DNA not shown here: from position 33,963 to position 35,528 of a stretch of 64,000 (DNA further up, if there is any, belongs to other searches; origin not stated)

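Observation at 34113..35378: Endonuclease Q-like PHP nuclease in a bacterium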

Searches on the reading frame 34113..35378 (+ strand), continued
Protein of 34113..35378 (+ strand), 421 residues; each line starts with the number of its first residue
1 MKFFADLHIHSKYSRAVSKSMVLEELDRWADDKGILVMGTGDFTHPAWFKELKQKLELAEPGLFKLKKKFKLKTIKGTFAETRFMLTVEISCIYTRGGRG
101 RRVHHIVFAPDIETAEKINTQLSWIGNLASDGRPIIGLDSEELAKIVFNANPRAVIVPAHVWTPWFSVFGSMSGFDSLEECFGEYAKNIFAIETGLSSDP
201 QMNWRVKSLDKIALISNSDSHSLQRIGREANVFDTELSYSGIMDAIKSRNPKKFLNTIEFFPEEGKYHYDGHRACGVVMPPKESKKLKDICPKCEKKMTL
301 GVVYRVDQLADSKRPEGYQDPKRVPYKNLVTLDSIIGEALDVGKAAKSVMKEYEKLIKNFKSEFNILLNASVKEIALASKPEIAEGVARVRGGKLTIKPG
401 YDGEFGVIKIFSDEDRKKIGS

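Call 32: search_protein_families(library=pfam, proteins=[P0123, P0124, P0127, P0135, P0157, P0121, P0152, P0131], max_evalue=0.001)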
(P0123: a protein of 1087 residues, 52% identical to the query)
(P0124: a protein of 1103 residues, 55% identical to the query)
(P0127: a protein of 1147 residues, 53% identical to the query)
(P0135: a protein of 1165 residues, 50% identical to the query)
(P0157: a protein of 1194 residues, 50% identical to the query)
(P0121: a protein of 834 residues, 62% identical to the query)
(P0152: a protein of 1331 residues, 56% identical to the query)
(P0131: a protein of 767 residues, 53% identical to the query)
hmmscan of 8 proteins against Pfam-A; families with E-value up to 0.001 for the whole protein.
P0123 (1087 aa): 6 families
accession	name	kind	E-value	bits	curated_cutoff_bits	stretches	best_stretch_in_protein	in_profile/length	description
PF00580.27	UvrD-helicase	-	9.7e-74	248.9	23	1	487-748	1-271/271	UvrD/REP helicase N-terminal domain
PF13361.12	UvrD_C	-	3.9e-42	145.4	25.6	2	948-1036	262-349/350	UvrD-like helicase C-terminal domain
PF13245.12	AAA_19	-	1.4e-24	87.2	25.1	1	491-733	1-134/134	AAA domain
PF13538.12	UvrD_C_2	-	3.4e-10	40.1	27.4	1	1012-1032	31-51/52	UvrD-like helicase C-terminal domain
PF13086.12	AAA_11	-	0.00012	22.4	27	1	488-570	3-91/257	AAA domain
PF01443.25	Viral_helicase1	-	0.00047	20.5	21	0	967-1030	171-224/228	Viral superfamily 1 RNA helicase core domain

P0124 (1103 aa): 5 families
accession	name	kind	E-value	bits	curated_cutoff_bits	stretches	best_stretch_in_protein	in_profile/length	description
PF00580.27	UvrD-helicase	-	2.6e-65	221.3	23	1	489-743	1-271/271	UvrD/REP helicase N-terminal domain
PF13361.12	UvrD_C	-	7.9e-43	147.6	25.6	2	957-1057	248-348/350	UvrD-like helicase C-terminal domain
PF13245.12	AAA_19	-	5.5e-21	75.6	25.1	1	493-728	1-134/134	AAA domain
PF13538.12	UvrD_C_2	-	1.1e-07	32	27.4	1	998-1054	4-51/52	UvrD-like helicase C-terminal domain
PF13263.12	PHP_C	-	0.00033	20.5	21.3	1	219-254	17-53/56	PHP-associated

P0127 (1147 aa): 10 families
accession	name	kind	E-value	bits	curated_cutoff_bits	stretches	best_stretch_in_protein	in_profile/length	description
PF00580.27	UvrD-helicase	-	5.4e-69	233.3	23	1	482-746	2-271/271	UvrD/REP helicase N-terminal domain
PF13361.12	UvrD_C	-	2.6e-43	149.2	25.6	1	751-1101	1-349/350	UvrD-like helicase C-terminal domain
PF13245.12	AAA_19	-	1e-22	81.2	25.1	1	493-731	11-134/134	AAA domain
PF13538.12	UvrD_C_2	-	1.6e-08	34.7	27.4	1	1039-1097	2-51/52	UvrD-like helicase C-terminal domain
PF01443.25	Viral_helicase1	-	1.9e-07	31.6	21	0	676-743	47-114/228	Viral superfamily 1 RNA helicase core domain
PF21445.3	ADDB_N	-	1.1e-05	25.2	26.6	1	637-746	155-256/290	ADDB, N-terminal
PF13087.12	AAA_12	-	1.2e-05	25.4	27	0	917-1096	29-189/195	AAA domain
PF13604.12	AAA_30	-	5e-05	23.5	27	0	478-542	3-63/191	AAA domain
PF04851.21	ResIII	-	0.00058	20.3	22.5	0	481-553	8-81/164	Type III restriction enzyme, res subunit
PF13086.12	AAA_11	-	0.00085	19.6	27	0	477-552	2-81/257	AAA domain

P0135 (1165 aa): 7 families
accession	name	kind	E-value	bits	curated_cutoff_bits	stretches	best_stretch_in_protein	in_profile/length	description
PF00580.27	UvrD-helicase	-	5e-60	203.9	23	1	521-769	2-271/271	UvrD/REP helicase N-terminal domain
PF13361.12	UvrD_C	-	1.2e-32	114.2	25.6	2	1059-1123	284-349/350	UvrD-like helicase C-terminal domain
PF13245.12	AAA_19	-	3.4e-26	92.4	25.1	1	524-754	1-134/134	AAA domain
PF13538.12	UvrD_C_2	-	3.1e-10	40.2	27.4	1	1063-1119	3-51/52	UvrD-like helicase C-terminal domain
PF13401.12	AAA_22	-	6.4e-07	30.2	27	1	531-629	5-98/130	AAA domain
PF13604.12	AAA_30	-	3e-06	27.5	27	0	520-639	2-116/191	AAA domain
PF01443.25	Viral_helicase1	-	0.00022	21.5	21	0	1062-1118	177-225/228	Viral superfamily 1 RNA helicase core domain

P0157 (1194 aa): 6 families
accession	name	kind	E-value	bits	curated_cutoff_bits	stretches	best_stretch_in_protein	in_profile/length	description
PF00580.27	UvrD-helicase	-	6e-72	243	23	1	505-789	1-271/271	UvrD/REP helicase N-terminal domain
PF13361.12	UvrD_C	-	1.1e-40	140.6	25.6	2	1048-1152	264-349/350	UvrD-like helicase C-terminal domain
PF13245.12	AAA_19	-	8e-25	88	25.1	1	515-774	9-134/134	AAA domain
PF13538.12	UvrD_C_2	-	1.7e-09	37.8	27.4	0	1126-1149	29-52/52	UvrD-like helicase C-terminal domain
PF13086.12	AAA_11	-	5.3e-05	23.6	27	1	514-598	13-93/257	AAA domain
PF13604.12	AAA_30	-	8.9e-05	22.7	27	0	725-820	84-174/191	AAA domain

P0121 (834 aa): 2 families
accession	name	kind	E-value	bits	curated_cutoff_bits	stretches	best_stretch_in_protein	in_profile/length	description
PF14528.11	LAGLIDADG_3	-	1e-10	42.1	22.5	1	444-479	29-64/82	LAGLIDADG-like domain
PF14890.11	Intein_splicing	-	9.5e-05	22.7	35.8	1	189-570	37-155/155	Intein splicing domain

P0152 (1331 aa): 3 families
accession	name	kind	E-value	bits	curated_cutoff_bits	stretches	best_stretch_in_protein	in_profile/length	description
PF14890.11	Intein_splicing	-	7.7e-37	126.9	35.8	2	638-1128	22-155/155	Intein splicing domain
PF14528.11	LAGLIDADG_3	-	6.4e-30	103.7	22.5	2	915-992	2-82/82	LAGLIDADG-like domain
PF13560.12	HTH_31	-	2.2e-05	25.1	27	1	740-794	5-59/64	Helix-turn-helix domain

P0131 (767 aa): 5 families
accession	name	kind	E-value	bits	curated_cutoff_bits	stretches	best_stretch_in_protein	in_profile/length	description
PF00580.27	UvrD-helicase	-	5.1e-69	233.4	23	1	460-698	2-270/271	UvrD/REP helicase N-terminal domain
PF13245.12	AAA_19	-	7.3e-26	91.4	25.1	1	464-684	2-134/134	AAA domain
PF21445.3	ADDB_N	-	6e-07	29.4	26.6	0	590-698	156-255/290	ADDB, N-terminal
PF13086.12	AAA_11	-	3e-06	27.6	27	1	462-611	8-167/257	AAA domain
PF13604.12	AAA_30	-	0.00047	20.4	27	0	466-540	9-77/191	AAA domain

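Call 37: fold_search(model_id=the predicted structure, library=pdb)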
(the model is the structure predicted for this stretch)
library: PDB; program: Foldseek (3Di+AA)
matches with E <= 10: 337; with E <= 0.001: 10
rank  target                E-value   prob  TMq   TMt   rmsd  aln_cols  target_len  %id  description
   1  5zb8_A                2.0e-33  1.00  0.81  0.85   4.1       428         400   30  Crystal structure of the novel lesion-specific endonuclease PfuEndoQ from Pyrococcus furiosus (released 2018-04-04)
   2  5zb8_B                4.7e-33  1.00  0.82  0.86   3.3       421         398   30  Crystal structure of the novel lesion-specific endonuclease PfuEndoQ from Pyrococcus furiosus (released 2018-04-04)
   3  5zb8_C                6.6e-33  1.00  0.82  0.86   3.3       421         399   30  Crystal structure of the novel lesion-specific endonuclease PfuEndoQ from Pyrococcus furiosus (released 2018-04-04)
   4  7k30_A                8.4e-32  1.00  0.80  0.85   3.7       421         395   31  Crystal structure of Endonuclease Q complex with 27-mer duplex substrate with dU at the active site (released 2021-03-17)
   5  7rty_A                1.7e-06  1.00  0.35  0.55   5.7       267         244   13  Crystal Structure of PsfC from Pseudomonas syringae PB-5123 (released 2021-09-15)
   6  2anu_C                7.1e-05  1.00  0.33  0.59   5.9       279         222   13  Crystal structure of Predicted metal-dependent phosphoesterase (PHP family) (tm0559) from THERMOTOGA MARITIMA at 2.40  (released 2005-10-18)
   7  2anu_A                8.5e-05  1.00  0.34  0.59   6.2       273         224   14  Crystal structure of Predicted metal-dependent phosphoesterase (PHP family) (tm0559) from THERMOTOGA MARITIMA at 2.40  (released 2005-10-18)
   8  2anu_D                2.0e-04  1.00  0.33  0.59   6.2       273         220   14  Crystal structure of Predicted metal-dependent phosphoesterase (PHP family) (tm0559) from THERMOTOGA MARITIMA at 2.40  (released 2005-10-18)
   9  3e0f                  2.0e-04  1.00  0.32  0.45   8.1       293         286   13  Crystal structure of a putative metal-dependent phosphoesterase (bad_1165) from bifidobacterium adolescentis atcc 15703  (released 2008-09-02)
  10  3o0f                  4.5e-04  1.00  0.32  0.45   8.2       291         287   13  Crystal structure of a putative metal-dependent phosphoesterase (BAD_1165) from bifidobacterium adolescentis atcc 15703  (released 2010-08-25)
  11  9etk                  1.4e-03  0.99  0.26  0.38   9.2       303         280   12  Crystal structure of Vibrio cholerae RNase AM (released 2024-09-11)
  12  7ug9                  1.5e-03  1.00  0.29  0.54   6.1       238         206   13  Crystal structure of RNase AM PHP domain (released 2022-08-31)
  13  4iqj_C                2.0e-03  0.87  0.30  0.12  26.1       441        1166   13  Structure of PolIIIalpha-Tauc-DNA complex suggests an atomic model of the replisome (released 2013-03-13)
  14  2yb1                  1.1e-02  0.96  0.29  0.41   6.8       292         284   14  Structure of an amidohydrolase from Chromobacterium violaceum (EFI target EFI-500202) with bound Mn, AMP and phosphate. (released 2011-03-16)
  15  4iqj_D                9.8e-02  0.30  0.29  0.12  26.6       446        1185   13  Structure of PolIIIalpha-Tauc-DNA complex suggests an atomic model of the replisome (released 2013-03-13)
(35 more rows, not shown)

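Call 39: find_related_loci(query=A1, collection=genome_contigs, flank=6000)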
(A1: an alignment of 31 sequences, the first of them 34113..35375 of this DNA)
Query A1 (421 aa) in genome_contigs; peptide patterns used: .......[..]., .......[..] (x = any residue, [..] = any of these).
600 stretches matched a pattern (row limit reached: there are more); 593 encode a relative of the query (tblastn E <= 1e-3); the best 80 are kept; 80 distinct loci.
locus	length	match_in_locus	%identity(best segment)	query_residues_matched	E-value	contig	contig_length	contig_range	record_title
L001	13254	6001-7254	81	1-411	0e+0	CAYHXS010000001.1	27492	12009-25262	MAG TPA_asm: uncultured Candidatus Saccharibacteria bacterium isolate ERP119705_co17_1020 genome assembly, contig: NODE_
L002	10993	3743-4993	77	1-419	0e+0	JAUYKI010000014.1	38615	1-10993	MAG: bacterium isolate C24_metabat.bin.189 C24_k141_107142, whole genome shotgun sequence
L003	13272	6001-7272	69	1-418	0e+0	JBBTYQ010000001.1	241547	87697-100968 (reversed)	MAG: Patescibacteria group bacterium isolate H41-bin047_1 H41_bin047_1_000000000001, whole genome shotgun sequence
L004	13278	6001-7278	66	1-411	0e+0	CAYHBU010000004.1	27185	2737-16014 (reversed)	MAG TPA_asm: uncultured Candidatus Saccharibacteria bacterium isolate ERP119705_co10_107 genome assembly, contig: NODE_1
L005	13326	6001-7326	64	1-419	0e+0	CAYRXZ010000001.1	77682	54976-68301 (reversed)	MAG TPA_asm: uncultured Candidatus Saccharibacteria bacterium isolate SRP178699_co1_226 genome assembly, contig: NODE_22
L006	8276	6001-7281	64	1-411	0e+0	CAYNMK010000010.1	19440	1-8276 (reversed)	MAG TPA_asm: uncultured Candidatus Saccharibacteria bacterium isolate binchicken_co53_88 genome assembly, contig: NODE_1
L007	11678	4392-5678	63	1-418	0e+0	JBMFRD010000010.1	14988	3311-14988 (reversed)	MAG: Minisyncoccia bacterium isolate KM4344-32 NODE_10_length_14988_cov_4.507344, whole genome shotgun sequence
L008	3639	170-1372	67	1-401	0e+0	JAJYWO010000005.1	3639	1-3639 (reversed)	MAG: bacterium isolate FK3.bin121 NODE_46652_length_3639_cov_1.384112, whole genome shotgun sequence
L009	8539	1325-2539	66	1-411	0e+0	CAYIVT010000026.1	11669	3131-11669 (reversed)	MAG TPA_asm: uncultured Candidatus Saccharibacteria bacterium isolate ERP119705_co9_166 genome assembly, contig: NODE_71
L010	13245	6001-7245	62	1-419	9e-179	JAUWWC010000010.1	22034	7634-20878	MAG: Candidatus Nealsonbacteria bacterium isolate CSMAG_2648 CSMAG_2648_k127_2352261_length_22034_cov_15.2747, whole gen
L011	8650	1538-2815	61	1-418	2e-177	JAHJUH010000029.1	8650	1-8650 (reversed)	MAG: Patescibacteria group bacterium isolate OS_PC_MetaG.mb.97 OS_PC_MetaG.mb.97_k141_98299, whole genome shotgun sequen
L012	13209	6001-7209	62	1-414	6e-176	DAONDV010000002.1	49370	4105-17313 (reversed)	MAG TPA_asm: Candidatus Paceibacterota bacterium isolate AMR_MDS_3886 NODE_619_length_49370_cov_32.967941, whole genome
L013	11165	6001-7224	61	1-419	1e-174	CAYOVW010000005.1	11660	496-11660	MAG TPA_asm: uncultured Candidatus Saccharibacteria bacterium isolate SRP345593_co1_116 genome assembly, contig: NODE_18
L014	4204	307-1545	60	1-419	5e-179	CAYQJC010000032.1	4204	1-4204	MAG TPA_asm: uncultured Candidatus Saccharibacteria bacterium isolate binchicken_co6_497 genome assembly, contig: NODE_2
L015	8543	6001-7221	61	1-419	1e-172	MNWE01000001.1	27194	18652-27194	MAG: Parcubacteria group bacterium CG1_02_39_15 cg1_0.2_scaffold_1253_c, whole genome shotgun sequence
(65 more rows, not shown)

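Call 51: find_encoding_contigs(protein=P0124, flank=4000, max_places=3)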
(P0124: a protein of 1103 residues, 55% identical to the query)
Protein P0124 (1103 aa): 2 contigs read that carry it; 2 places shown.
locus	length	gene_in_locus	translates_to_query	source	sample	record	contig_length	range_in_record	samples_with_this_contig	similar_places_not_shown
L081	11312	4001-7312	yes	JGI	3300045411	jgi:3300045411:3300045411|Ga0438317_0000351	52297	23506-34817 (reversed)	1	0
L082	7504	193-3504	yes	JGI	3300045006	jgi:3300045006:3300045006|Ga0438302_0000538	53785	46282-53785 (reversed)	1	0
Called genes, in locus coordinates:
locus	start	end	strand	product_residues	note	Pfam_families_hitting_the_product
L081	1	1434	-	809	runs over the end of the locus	PF00521:DNA_topoisoIV, PF03989:DNA_gyraseA_C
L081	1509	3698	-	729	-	PF00403:HMA, PF00122:E1-E2_ATPase, PF08282:Hydrolase_3 (faint), PF00702:Hydrolase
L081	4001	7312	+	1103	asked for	PF27218:MJ0043_C, PF00580:UvrD-helicase, PF13245:AAA_19, PF13361:UvrD_C, PF13538:UvrD_C_2 (weak)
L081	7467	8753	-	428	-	PF01595:CNNM, PF00571:CBS, PF03471:CorC_HlyC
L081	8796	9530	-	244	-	-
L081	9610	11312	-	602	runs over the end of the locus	PF01336:tRNA_anti-codon, PF00152:tRNA-synt_2, PF02938:GAD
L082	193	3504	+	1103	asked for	PF27218:MJ0043_C, PF00580:UvrD-helicase, PF13245:AAA_19, PF13361:UvrD_C, PF13538:UvrD_C_2 (weak)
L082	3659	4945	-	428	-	PF01595:CNNM, PF00571:CBS, PF03471:CorC_HlyC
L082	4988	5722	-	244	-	-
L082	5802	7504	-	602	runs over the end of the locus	PF01336:tRNA_anti-codon, PF00152:tRNA-synt_2, PF02938:GAD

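Call 52: search_protein_families(library=padloc, proteins=[window:34113-35375:+, P0124], max_evalue=0.001)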
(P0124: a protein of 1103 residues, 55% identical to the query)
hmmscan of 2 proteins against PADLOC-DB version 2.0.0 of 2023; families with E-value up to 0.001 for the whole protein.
window:34113-35375:+ (421 aa): 1 family
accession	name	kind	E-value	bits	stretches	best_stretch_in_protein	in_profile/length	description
PDLC01444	Cas10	-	0.0002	18.3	1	234-385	231-370/605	CAS-III; effector_LS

P0124 (1103 aa): 52 families (the best 25 are shown)
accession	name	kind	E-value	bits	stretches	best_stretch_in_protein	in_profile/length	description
PDLC00117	GajB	-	1.4e-81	272.8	1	487-1084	12-602/604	UrvD helicase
PDLC00132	GajB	-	1.6e-79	266.3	2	488-938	3-457/625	UrvD helicase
PDLC03802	RTasHel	-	4.9e-67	225.2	2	487-812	4-306/675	DRT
PDLC00114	GajB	-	1.8e-66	223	2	485-901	4-416/635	UrvD helicase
PDLC00127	GajB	-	1.7e-61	206.5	2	486-763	6-284/594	UrvD helicase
PDLC00103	GajB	-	2.1e-57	193.4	1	490-1061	18-581/612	UrvD helicase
PDLC00130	GajB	-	4.6e-52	175.1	2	488-770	3-292/589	UrvD helicase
PDLC00107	GajB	-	1.8e-46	156.9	2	490-812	17-340/587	UrvD helicase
PDLC00123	GajB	-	1.7e-45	153.6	2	489-772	5-263/540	UrvD helicase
PDLC00122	GajB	-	2.2e-42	143.7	1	491-1055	6-471/502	UrvD helicase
PDLC00121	GajB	-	3.9e-41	139.2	2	488-808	5-324/565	UrvD helicase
PDLC00119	GajB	-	2.5e-40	137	3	625-791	161-320/565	UrvD helicase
PDLC00144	GajB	-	3.4e-37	126.2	3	639-810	116-286/559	UrvD helicase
PDLC00129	GajB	-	5.3e-37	125.7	2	487-792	10-330/594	UrvD helicase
PDLC00134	GajB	-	8.5e-37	125.2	1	491-812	18-342/431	UrvD helicase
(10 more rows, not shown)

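Call 59: search_dna_similar(query=window:34113-35375:+, collection=phages, mode=protein, max_evalue=0.001, max_rows=10)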
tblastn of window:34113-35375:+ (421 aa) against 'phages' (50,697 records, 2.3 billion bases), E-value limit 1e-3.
No match.

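Call 60: search_dna_similar(query=window:34113-35375:+, collection=plasmids, mode=protein, max_evalue=0.001, max_rows=15)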
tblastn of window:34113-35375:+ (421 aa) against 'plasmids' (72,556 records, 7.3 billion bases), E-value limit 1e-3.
Records with a match: 1; places in all: 1; records where one place covers at least 80% of the query: 1.
Best place of each record, by identity: <60% 1.
By first word of the organism name: Brevibacillus 1.
By predicted mobility (MOB-suite, as given by PLSDB): non-mobilizable 1.
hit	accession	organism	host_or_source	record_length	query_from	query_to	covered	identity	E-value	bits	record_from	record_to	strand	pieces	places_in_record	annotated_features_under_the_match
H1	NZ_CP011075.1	Brevibacillus laterosporus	Oryza sativa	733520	3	408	96%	24.9%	2e-25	116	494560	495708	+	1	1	endonuclease Q family protein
